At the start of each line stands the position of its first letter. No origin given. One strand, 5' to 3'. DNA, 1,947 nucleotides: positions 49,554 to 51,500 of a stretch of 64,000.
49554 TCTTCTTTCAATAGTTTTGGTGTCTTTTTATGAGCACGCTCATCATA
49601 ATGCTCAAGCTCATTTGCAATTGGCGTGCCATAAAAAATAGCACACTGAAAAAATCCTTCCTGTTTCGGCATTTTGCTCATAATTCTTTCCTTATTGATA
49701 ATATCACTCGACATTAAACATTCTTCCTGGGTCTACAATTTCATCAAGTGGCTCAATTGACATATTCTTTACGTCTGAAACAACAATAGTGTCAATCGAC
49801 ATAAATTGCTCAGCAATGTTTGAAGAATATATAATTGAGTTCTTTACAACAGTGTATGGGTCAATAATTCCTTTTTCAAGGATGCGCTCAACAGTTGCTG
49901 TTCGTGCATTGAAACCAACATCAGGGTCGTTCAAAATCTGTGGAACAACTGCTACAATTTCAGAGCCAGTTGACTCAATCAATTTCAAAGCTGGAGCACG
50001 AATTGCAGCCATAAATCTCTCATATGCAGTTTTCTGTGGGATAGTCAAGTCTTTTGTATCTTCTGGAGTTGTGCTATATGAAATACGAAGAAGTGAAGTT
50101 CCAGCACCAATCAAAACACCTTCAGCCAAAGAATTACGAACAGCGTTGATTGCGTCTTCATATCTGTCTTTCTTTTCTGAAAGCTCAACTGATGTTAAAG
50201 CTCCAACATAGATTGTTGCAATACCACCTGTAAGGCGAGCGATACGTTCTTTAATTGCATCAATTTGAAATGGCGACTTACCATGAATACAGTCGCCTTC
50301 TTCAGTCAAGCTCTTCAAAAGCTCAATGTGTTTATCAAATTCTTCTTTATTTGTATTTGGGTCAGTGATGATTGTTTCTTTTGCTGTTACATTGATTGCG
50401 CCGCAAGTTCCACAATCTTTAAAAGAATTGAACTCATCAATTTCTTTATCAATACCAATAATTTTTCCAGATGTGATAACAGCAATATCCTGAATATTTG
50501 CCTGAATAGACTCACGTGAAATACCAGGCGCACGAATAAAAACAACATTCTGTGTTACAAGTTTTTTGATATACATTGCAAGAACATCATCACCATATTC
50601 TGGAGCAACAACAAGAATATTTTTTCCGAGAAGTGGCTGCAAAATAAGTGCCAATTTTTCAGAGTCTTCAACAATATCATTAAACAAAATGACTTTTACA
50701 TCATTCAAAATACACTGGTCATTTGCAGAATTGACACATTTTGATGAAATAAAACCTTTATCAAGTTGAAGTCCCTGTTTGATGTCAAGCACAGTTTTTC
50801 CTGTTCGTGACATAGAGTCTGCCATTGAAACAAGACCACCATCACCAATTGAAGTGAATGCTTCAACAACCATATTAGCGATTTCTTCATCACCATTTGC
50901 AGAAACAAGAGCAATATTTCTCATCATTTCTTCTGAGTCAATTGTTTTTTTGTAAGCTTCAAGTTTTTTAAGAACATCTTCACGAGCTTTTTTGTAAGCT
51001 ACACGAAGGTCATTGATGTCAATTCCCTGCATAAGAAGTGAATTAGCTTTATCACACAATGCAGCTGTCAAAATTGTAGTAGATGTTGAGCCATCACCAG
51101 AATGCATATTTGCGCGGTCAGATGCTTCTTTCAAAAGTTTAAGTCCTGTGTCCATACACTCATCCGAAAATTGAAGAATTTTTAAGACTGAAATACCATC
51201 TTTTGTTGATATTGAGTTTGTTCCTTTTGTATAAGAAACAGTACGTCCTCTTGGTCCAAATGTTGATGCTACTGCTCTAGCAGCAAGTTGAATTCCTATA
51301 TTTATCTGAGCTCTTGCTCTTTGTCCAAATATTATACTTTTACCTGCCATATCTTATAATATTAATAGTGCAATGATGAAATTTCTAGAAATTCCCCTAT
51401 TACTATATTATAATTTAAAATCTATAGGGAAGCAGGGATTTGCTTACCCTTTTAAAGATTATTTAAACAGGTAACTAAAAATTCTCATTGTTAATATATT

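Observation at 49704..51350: GroEL-type chaperonin without an adjacent GroES, co-transcribed with a 126-aa unknown protein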

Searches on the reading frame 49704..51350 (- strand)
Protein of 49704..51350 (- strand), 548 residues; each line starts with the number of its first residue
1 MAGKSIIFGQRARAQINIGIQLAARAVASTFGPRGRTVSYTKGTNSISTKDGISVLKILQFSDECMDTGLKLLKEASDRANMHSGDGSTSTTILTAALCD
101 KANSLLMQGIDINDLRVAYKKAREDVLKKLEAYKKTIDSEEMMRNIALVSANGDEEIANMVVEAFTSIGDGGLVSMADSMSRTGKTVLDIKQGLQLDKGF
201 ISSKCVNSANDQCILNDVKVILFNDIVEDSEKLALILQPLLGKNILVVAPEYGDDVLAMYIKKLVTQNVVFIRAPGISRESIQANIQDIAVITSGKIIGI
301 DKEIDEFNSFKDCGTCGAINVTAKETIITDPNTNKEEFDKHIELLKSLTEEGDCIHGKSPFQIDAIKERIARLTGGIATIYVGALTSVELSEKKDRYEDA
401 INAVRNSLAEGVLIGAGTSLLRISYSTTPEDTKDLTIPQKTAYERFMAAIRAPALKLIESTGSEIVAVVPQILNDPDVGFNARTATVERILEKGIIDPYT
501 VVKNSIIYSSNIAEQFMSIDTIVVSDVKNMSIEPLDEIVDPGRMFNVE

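Call 3: search_protein_families(library=pfam, proteins=[window:49704-51350:-], max_evalue=0.1)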
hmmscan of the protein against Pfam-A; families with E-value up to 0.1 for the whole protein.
window:49704-51350:- (548 aa): 1 family
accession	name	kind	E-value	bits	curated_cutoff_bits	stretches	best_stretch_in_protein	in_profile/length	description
PF00118.29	Cpn60_TCP1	-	6.6e-49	167.3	34.3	2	24-230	2-213/490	TCP-1/cpn60 chaperonin family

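Call 4: search_protein_families(library=phrogs, proteins=[window:49704-51350:-], max_evalue=0.01)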
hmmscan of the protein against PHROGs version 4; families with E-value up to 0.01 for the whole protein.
window:49704-51350:- (548 aa): 1 family
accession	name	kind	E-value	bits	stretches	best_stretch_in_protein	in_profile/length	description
phrog_5725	-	other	2e-100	337.9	1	2-526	3-534/540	chaperonin groEL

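Call 6: search_dna_similar(query=window:49704-51350:-, collection=phages, mode=protein, max_rows=40)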
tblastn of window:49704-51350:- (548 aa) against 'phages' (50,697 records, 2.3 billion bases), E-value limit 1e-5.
Records with a match: 269; places in all: 269; records where one place covers at least 80% of the query: 186.
Best place of each record, by identity: <60% 269.
By first word of the organism name: Vibrio 87; Flavobacterium 73; Staphylococcus 11; Pseudomonas 11; Cellulophaga 9; Bacillus 8; Aeromonas 8; Listeria 7; Klebsiella 7; uncultured 6; and 19 more.
By host as written in the record: - 78; Flavobacterium sp. BAL314 68; Staphylococcus aureus 8; Listeria monocytogenes 6; Flavobacterium sp. LMO8 4; Cellulophaga sp. HaHa_2_95 4; Pseudomonas aeruginosa 4; Bacillus subtilis 4; and 66 more.
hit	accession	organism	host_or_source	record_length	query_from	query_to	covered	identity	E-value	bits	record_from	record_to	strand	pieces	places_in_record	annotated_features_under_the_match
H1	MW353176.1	Flavobacterium phage vB_FspM_immuto_3-5A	Flavobacterium sp. LMO8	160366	4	545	99%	29.5%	2e-59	219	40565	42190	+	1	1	chaperonin GroEL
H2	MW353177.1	Flavobacterium phage vB_FspM_immuto_13-6C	Flavobacterium sp. LMO8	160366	4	545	99%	29.5%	2e-59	219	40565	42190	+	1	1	chaperonin GroEL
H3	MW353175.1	Flavobacterium phage vB_FspM_immuto_2-6A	Flavobacterium sp. LMO8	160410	4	545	99%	29.5%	2e-59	219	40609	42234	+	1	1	chaperonin GroEL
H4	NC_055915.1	Flavobacterium phage vB_FspM_immuto_2-6A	Flavobacterium sp. LMO8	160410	4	545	99%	29.5%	2e-59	219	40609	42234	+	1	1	chaperonin groEL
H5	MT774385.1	uncultured phage cr108_1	human feces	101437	1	526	96%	29.8%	3e-53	201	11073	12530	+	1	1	chaperonin GroEL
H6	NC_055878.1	uncultured phage cr108_1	human feces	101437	1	526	96%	29.8%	3e-53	201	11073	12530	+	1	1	chaperonin groEL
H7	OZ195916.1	Vibrio phage K469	Seawater and oysters mix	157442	4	524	95%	29.9%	6e-55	206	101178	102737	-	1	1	chaperonin groEL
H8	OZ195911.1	Vibrio phage K476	Seawater and oysters mix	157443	4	524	95%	29.9%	6e-55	206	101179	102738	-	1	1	chaperonin groEL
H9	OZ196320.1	Vibrio phage K452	Seawater and oysters mix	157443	4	524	95%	29.9%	6e-55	206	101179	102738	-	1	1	chaperonin groEL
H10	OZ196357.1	Vibrio phage K364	Seawater and oysters mix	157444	4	524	95%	29.9%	6e-55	206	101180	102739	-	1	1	chaperonin groEL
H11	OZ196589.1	Vibrio phage K444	Seawater and oysters mix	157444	4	524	95%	29.9%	6e-55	206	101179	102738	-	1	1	chaperonin groEL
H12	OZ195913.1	Vibrio phage K474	Seawater and oysters mix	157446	4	524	95%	29.9%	6e-55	206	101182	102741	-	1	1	chaperonin groEL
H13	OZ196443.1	Vibrio phage K475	Seawater and oysters mix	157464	4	524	95%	29.9%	6e-55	206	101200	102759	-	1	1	chaperonin groEL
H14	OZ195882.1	Vibrio phage D506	Seawater and oysters mix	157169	4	524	95%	29.4%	1e-55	208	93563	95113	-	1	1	chaperonin groEL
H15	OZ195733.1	Vibrio phage D509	Seawater and oysters mix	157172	4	524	95%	29.4%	1e-55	208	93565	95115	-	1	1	chaperonin groEL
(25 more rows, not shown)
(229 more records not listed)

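Call 8: search_solved_structures(query=window:49704-51350:-, show_alignments=1)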
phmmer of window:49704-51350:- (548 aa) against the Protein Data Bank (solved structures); distinct sequences matched with E-value up to 0.001: 160 (the best 60 are shown).
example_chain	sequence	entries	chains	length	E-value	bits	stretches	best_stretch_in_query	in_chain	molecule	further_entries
7v9r_A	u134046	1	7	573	5.7e-66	226.3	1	4-527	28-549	60 kDa chaperonin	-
7v98_A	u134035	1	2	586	7.9e-66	225.8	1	4-526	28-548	60 kDa chaperonin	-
4v4o_A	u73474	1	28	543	1.1e-65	225.4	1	4-526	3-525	cpn60(GroEL)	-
5da8_A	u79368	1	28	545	3.3e-65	223.7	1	1-529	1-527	60 kDa chaperonin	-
8pe8_A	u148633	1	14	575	2.5e-64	220.8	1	2-524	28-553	Mitochondrial heat shock protein 60-like protein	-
8g7j_A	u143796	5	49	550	5.9e-64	219.6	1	2-528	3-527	60 kDa heat shock protein, mitochondrial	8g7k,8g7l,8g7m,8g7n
7azp_A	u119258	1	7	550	8e-64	219.2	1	2-528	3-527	60 kDa heat shock protein, mitochondrial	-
6ht7_J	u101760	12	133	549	1.2e-63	218.6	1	3-528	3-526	60 kDa heat shock protein, mitochondrial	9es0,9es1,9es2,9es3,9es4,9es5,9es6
8g7o_A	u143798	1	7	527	1.4e-63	218.4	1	2-526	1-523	60 kDa heat shock protein, mitochondrial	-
9l8p_A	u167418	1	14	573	1.4e-63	218.4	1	4-528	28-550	60 kDa heat shock protein, mitochondrial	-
4pj1_A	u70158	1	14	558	1.7e-63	218.1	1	3-527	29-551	60 kDa heat shock protein, mitochondrial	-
6mrc_H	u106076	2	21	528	2.3e-63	217.6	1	3-526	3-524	60 kDa heat shock protein, mitochondrial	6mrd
9shg_A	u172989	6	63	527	2.5e-63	217.5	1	3-525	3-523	60 kDa heat shock protein, mitochondrial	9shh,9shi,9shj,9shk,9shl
8u39_G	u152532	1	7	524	3.1e-63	217.2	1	4-525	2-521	60 kDa heat shock protein, mitochondrial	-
7l7s_H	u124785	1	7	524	4.2e-63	216.8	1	4-525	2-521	60 kDa heat shock protein, mitochondrial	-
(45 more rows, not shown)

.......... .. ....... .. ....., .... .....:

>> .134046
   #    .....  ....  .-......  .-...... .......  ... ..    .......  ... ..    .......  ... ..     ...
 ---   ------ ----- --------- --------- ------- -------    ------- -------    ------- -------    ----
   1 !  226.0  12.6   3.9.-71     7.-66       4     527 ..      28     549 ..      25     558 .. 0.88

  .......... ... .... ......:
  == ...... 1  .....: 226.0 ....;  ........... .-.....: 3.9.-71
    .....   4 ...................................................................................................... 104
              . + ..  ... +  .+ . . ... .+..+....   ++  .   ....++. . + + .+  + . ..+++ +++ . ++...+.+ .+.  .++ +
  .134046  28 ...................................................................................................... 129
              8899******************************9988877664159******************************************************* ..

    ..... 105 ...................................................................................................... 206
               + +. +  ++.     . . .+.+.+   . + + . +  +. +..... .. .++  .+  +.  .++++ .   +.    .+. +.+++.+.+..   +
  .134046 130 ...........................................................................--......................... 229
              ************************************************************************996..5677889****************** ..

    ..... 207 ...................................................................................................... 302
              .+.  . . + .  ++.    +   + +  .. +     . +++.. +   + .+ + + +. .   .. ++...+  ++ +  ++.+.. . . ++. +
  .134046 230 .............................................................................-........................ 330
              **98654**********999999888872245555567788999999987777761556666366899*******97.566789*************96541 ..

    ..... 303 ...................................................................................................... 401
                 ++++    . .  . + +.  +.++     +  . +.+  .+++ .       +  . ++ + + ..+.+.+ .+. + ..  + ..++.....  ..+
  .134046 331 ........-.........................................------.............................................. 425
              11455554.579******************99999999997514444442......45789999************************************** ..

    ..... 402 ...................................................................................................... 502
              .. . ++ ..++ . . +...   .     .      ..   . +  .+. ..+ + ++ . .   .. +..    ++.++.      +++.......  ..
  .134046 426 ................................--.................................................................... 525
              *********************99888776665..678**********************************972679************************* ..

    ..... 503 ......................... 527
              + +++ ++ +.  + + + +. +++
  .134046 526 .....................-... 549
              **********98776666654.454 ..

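Call 12: find_related_loci(query=window:49704-51350:-, collection=viral_contigs, flank=10000)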
Query window:49704-51350:- (548 aa) in viral_contigs; peptide patterns used: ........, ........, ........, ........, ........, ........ (x = any residue, [..] = any of these).
27 stretches matched a pattern; 9 encode a relative of the query (tblastn E <= 1e-3); 9 distinct loci.
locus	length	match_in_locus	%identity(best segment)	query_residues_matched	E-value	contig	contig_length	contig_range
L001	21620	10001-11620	49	1-540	5e-163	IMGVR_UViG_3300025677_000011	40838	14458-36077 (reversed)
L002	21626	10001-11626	48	1-540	8e-159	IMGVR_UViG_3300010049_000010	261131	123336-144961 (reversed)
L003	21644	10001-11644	46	2-540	1e-152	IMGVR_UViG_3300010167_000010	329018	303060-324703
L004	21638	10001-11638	46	1-544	2e-151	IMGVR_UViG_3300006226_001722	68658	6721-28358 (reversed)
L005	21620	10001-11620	44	3-540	9e-144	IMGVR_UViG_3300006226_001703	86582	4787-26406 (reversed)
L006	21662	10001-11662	36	3-543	6e-93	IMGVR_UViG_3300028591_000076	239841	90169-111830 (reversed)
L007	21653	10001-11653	35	3-540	1e-89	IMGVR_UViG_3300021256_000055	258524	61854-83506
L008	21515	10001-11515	29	15-518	7e-50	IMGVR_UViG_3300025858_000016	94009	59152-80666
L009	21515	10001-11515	29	15-518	7e-50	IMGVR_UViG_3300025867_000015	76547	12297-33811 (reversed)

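Call 32: get_annotated_region(hit=H1, flank=4000)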
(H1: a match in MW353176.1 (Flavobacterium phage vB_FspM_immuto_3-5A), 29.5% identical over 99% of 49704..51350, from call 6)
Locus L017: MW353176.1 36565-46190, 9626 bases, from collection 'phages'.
description: Flavobacterium phage vB_FspM_immuto_3-5A, complete genome.
organism: Flavobacterium phage vB_FspM_immuto_3-5A (NCBI taxid 2801478)
taxonomy: Viruses; Duplodnaviria; Heunggongvirae; Uroviricota; Caudoviricetes; Immutovirus
host: Flavobacterium sp. LMO8; source: Baltic Sea mesocosm; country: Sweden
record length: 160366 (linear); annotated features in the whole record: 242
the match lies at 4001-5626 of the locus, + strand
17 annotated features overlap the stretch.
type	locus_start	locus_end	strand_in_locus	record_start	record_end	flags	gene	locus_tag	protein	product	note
CDS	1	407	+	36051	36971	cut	-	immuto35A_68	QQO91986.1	NADPH-dependent 7-cyano-7-deazaguanine reductase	NADPH-dependent 7-cyano-7-deazaguanine reductase (queosine biosynthesis), QueF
CDS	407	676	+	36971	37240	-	-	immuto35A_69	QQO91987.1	hypothetical protein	-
CDS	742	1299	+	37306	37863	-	-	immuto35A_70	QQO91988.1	hypothetical protein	-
CDS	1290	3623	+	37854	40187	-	-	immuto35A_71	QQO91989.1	DNA polymerase family A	-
CDS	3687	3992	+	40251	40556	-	-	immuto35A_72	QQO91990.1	co-chaperonin GroES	Co-chaperonin GroES (HSP10), GroS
CDS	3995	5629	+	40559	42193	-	-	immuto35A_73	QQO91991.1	chaperonin GroEL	Chaperonin GroEL (HSP60 family), GroL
CDS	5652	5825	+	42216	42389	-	-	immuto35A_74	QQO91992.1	hypothetical protein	-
CDS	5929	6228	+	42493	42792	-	-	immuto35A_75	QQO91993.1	flagellar basal body-associated protein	Flagellar basal body-associated protein, FliL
CDS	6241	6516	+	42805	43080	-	-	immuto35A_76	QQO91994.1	hypothetical protein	-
CDS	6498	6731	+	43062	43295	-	-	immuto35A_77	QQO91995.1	Zn-finger protein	-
CDS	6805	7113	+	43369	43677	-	-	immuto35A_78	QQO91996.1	hypothetical protein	-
CDS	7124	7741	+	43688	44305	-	-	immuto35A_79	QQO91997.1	putative chitinase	-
CDS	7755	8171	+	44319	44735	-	-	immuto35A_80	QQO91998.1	holin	Phage-related holin (Lysis protein)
CDS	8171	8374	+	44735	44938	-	-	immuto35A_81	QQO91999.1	YneF protein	Uncharacterized protein YneF, UPF0154 family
CDS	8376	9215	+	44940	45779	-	-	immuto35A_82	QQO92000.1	hypothetical protein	-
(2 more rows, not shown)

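Call 33: get_annotated_region(hit=H5, flank=4000)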
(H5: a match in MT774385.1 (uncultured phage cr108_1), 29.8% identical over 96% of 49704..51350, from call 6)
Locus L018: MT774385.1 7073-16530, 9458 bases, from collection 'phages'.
description: Uncultured phage cr108_1, complete genome.
organism: uncultured phage cr108_1 (NCBI taxid 2772069)
taxonomy: Viruses; Duplodnaviria; Heunggongvirae; Uroviricota; Caudoviricetes; Crassvirales; Steigviridae; Asinivirinae; Pipoluvirus; Pipoluvirus rarus
host: -; source: human feces; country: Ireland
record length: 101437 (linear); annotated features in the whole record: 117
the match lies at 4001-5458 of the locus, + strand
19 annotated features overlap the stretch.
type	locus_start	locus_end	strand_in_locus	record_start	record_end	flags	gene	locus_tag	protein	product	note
CDS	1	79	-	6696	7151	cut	-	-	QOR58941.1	hypothetical protein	gp_22560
CDS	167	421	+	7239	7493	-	-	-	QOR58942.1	hypothetical protein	gp_22561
CDS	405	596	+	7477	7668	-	-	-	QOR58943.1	hypothetical protein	gp_22562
CDS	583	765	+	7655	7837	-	-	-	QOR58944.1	hypothetical protein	gp_22563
CDS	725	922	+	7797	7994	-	-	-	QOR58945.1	hypothetical protein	gp_22564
CDS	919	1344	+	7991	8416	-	-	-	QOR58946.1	hypothetical protein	gp_22565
CDS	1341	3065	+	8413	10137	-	-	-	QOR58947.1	morphogenesis protein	gp_22566; VOG4686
tRNA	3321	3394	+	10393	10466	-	-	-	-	tRNA-Asn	-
CDS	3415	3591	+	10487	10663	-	-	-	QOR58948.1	hypothetical protein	gp_22568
CDS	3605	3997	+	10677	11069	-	-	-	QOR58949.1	hypothetical protein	gp_22569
CDS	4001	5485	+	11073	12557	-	-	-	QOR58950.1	chaperonin GroEL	gp_22570; chaperonin GroEL [Cellulophaga phage phi14:2]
CDS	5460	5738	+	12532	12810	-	-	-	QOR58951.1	hypothetical protein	gp_22571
CDS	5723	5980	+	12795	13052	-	-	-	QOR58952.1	hypothetical protein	gp_22572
CDS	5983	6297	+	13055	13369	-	-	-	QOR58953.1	hypothetical protein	gp_22573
CDS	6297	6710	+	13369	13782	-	-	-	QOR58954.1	VpsT-like putative transcriptional regulator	gp_22574; putative transcriptional regulator, VpsT-like [phiCrAss001]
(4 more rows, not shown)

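Call 47: search_dna_similar(query=window:49704-51350:-, collection=phages, mode=protein, max_rows=60, rows=spread)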
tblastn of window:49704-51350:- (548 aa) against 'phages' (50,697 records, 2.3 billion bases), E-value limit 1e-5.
Records with a match: 269; places in all: 269; records where one place covers at least 80% of the query: 186.
Best place of each record, by identity: <60% 269.
By first word of the organism name: Vibrio 87; Flavobacterium 73; Staphylococcus 11; Pseudomonas 11; Cellulophaga 9; Bacillus 8; Aeromonas 8; Listeria 7; Klebsiella 7; uncultured 6; and 19 more.
By host as written in the record: - 78; Flavobacterium sp. BAL314 68; Staphylococcus aureus 8; Listeria monocytogenes 6; Flavobacterium sp. LMO8 4; Cellulophaga sp. HaHa_2_95 4; Pseudomonas aeruginosa 4; Bacillus subtilis 4; and 66 more.
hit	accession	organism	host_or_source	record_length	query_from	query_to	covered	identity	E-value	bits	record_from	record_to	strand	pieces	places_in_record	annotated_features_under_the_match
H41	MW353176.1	Flavobacterium phage vB_FspM_immuto_3-5A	Flavobacterium sp. LMO8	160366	4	545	99%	29.5%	2e-59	219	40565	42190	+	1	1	chaperonin GroEL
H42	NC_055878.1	uncultured phage cr108_1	human feces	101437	1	526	96%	29.8%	3e-53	201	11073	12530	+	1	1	chaperonin groEL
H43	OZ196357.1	Vibrio phage K364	Seawater and oysters mix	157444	4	524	95%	29.9%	6e-55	206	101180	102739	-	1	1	chaperonin groEL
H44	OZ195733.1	Vibrio phage D509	Seawater and oysters mix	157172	4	524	95%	29.4%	1e-55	208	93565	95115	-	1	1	chaperonin groEL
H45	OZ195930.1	Vibrio phage D493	Seawater and oysters mix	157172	4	524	95%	29.4%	1e-55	208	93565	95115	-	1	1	chaperonin groEL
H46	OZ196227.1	Vibrio phage D495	Seawater and oysters mix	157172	4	524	95%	29.4%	1e-55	208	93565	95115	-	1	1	chaperonin groEL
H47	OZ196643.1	Vibrio phage D524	Seawater and oysters mix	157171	4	524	95%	29.4%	1e-55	208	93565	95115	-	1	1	chaperonin groEL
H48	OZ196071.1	Vibrio phage K447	Seawater and oysters mix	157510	4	524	95%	29.2%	1e-55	208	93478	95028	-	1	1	chaperonin groEL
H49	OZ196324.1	Vibrio phage K446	Seawater and oysters mix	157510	4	524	95%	29.2%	1e-55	208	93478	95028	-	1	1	chaperonin groEL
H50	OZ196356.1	Vibrio phage K367 g2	Seawater and oysters mix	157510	4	524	95%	29.2%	1e-55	208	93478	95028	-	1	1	chaperonin groEL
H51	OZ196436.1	Vibrio phage K490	Seawater and oysters mix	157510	4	524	95%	29.2%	1e-55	208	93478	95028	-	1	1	chaperonin groEL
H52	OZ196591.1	Vibrio phage K442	Seawater and oysters mix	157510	4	524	95%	29.2%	1e-55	208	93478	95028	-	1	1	chaperonin groEL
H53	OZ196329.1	Vibrio phage K445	Seawater and oysters mix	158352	4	524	95%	29.2%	1e-55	208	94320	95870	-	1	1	chaperonin groEL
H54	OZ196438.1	Vibrio phage K483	Seawater and oysters mix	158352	4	524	95%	29.2%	1e-55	208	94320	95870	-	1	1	chaperonin groEL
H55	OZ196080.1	Vibrio phage K369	Seawater and oysters mix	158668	4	524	95%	29.2%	1e-55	208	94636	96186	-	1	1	chaperonin groEL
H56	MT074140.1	Bacteroides phage DAC20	Bacteroides thetaiotaomicron VPI-5488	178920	4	526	95%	28.5%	2e-56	210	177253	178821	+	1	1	hypothetical protein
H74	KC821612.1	Cellulophaga phage phi40:1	Cellulophaga baltica NN015840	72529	5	524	95%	27.9%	2e-45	177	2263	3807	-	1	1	chaperonin GroEL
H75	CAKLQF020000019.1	Acinetobacter phage MD-2021a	not known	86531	1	523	95%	27.6%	2e-55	207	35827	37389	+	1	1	groL: chaperonin Cpn60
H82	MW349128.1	Staphylococcus phage Machias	Staphylococcus aureus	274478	18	497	88%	22.3%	4e-17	91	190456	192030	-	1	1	molecular chaperone GroEL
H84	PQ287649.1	Pseudomonas phage HHBS47_1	Pseudomonas aeruginosa BWKH47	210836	1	434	79%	24.0%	8e-22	106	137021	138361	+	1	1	chaperonin groEL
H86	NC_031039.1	Bacillus phage AR9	Bacillus subtilis subsp. subtilis 168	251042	27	423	72%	25.4%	7e-19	97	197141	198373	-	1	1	chaperonin groEL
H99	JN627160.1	Pseudomonas phage OBP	Pseudomonas fluorescens Pf1.1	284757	20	165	27%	27.2%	4e-7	59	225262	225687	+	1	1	putative chaperonin GroEL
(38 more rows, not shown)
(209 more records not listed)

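Call 49: get_annotated_region(hit=H56, flank=3000)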
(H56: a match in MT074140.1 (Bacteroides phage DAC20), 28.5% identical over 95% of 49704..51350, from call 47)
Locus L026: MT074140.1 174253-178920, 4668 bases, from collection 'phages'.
description: Bacteroides phage DAC20, complete genome.
organism: Bacteroides phage DAC20 (NCBI taxid 2710499)
taxonomy: Viruses; Duplodnaviria; Heunggongvirae; Uroviricota; Caudoviricetes
host: Bacteroides thetaiotaomicron VPI-5488; source: primary sewage effluent collected as it entered a drainage canal; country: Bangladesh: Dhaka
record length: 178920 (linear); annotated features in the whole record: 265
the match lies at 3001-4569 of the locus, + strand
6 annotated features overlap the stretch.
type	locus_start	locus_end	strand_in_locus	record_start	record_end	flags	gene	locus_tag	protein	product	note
CDS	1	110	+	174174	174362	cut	-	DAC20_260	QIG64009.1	hypothetical protein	-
CDS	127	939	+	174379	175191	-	-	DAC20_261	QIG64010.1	hypothetical protein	-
CDS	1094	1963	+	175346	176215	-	-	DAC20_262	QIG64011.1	hypothetical protein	-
CDS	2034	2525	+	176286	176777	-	-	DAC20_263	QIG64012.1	hypothetical protein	-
CDS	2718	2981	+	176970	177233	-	-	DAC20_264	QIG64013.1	hypothetical protein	-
CDS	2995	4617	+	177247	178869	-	-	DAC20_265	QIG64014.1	hypothetical protein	-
